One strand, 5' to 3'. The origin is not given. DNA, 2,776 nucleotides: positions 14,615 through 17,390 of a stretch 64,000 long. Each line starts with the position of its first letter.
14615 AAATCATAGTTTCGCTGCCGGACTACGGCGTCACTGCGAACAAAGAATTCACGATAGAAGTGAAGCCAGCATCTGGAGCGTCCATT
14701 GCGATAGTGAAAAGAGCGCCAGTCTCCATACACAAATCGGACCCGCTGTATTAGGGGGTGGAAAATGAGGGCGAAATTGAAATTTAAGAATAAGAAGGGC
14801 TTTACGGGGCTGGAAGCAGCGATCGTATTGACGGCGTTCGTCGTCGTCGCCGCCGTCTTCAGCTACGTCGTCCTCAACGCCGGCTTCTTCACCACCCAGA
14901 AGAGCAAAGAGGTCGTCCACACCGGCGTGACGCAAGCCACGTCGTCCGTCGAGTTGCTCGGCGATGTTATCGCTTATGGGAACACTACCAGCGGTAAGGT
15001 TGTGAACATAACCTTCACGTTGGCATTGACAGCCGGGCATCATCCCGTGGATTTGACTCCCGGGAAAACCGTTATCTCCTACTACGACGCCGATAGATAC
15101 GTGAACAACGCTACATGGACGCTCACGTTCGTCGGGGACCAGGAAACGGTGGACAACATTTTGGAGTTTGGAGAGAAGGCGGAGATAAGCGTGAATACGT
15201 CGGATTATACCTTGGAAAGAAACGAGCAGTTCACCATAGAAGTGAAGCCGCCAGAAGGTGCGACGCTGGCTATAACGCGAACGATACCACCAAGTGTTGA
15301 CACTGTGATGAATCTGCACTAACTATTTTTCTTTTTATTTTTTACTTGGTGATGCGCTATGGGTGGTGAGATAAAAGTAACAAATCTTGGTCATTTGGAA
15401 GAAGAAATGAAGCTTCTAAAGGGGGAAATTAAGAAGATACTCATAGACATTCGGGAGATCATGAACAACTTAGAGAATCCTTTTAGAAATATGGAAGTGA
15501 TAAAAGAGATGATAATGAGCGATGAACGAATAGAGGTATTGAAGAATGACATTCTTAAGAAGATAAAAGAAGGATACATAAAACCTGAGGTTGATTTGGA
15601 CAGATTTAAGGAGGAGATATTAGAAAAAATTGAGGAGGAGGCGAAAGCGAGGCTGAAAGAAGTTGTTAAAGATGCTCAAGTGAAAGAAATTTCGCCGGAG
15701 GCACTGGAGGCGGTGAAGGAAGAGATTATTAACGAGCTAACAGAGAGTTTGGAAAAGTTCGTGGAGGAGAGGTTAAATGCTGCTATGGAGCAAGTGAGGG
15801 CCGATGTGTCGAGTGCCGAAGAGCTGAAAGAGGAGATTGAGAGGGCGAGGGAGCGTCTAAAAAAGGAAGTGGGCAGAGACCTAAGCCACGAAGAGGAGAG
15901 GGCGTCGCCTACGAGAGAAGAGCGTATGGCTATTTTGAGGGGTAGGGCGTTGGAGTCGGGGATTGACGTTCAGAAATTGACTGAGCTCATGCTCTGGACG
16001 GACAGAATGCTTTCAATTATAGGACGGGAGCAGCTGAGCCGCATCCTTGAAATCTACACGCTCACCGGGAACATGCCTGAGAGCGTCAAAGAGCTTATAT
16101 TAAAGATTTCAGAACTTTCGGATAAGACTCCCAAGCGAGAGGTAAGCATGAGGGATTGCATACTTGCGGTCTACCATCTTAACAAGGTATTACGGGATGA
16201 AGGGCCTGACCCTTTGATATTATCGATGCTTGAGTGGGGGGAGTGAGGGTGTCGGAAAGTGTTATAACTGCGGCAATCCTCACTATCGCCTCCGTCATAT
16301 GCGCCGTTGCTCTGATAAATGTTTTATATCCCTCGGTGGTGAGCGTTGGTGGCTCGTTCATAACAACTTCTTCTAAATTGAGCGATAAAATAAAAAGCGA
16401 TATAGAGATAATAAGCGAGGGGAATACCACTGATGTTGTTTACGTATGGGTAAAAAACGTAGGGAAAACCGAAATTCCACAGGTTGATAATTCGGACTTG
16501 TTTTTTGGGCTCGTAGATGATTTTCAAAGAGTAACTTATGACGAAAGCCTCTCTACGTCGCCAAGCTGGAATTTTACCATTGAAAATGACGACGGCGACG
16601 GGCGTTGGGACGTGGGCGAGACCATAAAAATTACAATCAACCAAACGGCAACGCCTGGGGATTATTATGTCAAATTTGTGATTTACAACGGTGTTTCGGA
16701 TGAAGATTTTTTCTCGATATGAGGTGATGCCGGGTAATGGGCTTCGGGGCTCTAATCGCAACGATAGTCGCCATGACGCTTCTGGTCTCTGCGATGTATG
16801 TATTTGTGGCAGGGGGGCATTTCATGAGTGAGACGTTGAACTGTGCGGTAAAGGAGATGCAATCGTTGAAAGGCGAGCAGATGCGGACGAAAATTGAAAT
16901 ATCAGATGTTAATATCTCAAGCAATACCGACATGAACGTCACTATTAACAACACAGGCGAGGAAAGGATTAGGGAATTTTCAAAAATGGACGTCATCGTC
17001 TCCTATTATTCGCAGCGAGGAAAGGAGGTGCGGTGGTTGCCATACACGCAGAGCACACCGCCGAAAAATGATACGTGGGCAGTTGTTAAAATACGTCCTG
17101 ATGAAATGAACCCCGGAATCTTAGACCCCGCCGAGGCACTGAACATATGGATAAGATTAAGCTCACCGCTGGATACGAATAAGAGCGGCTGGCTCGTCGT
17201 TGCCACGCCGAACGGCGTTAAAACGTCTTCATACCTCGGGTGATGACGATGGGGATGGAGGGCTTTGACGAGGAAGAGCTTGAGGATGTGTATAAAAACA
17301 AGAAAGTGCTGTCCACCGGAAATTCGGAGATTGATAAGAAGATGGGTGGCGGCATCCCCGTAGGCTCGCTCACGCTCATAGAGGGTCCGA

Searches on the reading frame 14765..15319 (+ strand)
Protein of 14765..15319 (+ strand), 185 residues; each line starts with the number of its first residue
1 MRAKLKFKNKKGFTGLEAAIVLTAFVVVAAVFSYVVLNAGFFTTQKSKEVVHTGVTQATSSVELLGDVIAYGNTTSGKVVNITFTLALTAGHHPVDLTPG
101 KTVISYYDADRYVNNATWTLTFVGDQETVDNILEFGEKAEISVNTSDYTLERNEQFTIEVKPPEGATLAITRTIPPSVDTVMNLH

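Call 35: search_protein_families(library=pfam, proteins=[window:14765-15319:+], max_evalue=0.01)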
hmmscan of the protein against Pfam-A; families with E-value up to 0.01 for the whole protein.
window:14765-15319:+ (185 aa): 1 family
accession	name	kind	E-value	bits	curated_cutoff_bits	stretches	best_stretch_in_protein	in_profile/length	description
PF01917.21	Arch_flagellin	-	3e-38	132.2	29.5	1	12-172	1-162/162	Archaebacterial flagellin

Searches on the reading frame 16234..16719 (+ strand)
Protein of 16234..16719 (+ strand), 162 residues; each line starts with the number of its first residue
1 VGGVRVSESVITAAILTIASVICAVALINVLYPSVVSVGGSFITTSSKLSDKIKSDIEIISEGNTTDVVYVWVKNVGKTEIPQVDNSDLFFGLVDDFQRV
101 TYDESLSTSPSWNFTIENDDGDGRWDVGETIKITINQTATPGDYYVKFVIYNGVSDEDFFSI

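Call 35: search_protein_families(library=pfam, proteins=[window:16234-16719:+], max_evalue=0.01)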
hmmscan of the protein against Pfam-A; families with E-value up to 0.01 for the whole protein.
window:16234-16719:+ (162 aa): 1 family
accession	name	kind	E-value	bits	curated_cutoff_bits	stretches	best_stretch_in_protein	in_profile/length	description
PF01917.21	Arch_flagellin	-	2.1e-14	54.6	29.5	1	8-156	2-158/162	Archaebacterial flagellin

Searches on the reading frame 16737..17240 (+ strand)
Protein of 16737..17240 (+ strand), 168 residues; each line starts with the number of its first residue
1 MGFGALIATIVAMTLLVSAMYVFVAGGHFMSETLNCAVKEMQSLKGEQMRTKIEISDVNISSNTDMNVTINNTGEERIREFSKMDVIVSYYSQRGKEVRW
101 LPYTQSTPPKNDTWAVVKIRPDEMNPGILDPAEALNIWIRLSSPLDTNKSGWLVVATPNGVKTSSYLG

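Call 35: search_protein_families(library=pfam, proteins=[window:16737-17240:+], max_evalue=0.01)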
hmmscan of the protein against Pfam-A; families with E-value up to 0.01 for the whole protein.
window:16737-17240:+ (168 aa): 2 families
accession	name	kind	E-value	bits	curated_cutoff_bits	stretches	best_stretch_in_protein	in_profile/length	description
PF01917.21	Arch_flagellin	-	9.4e-09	36.2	29.5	1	2-164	4-159/162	Archaebacterial flagellin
PF22201.2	FlaF_Ig-like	-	3.2e-06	28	28.4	1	50-160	2-105/112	Conserved flagellar protein F, immunoglobulin-like domain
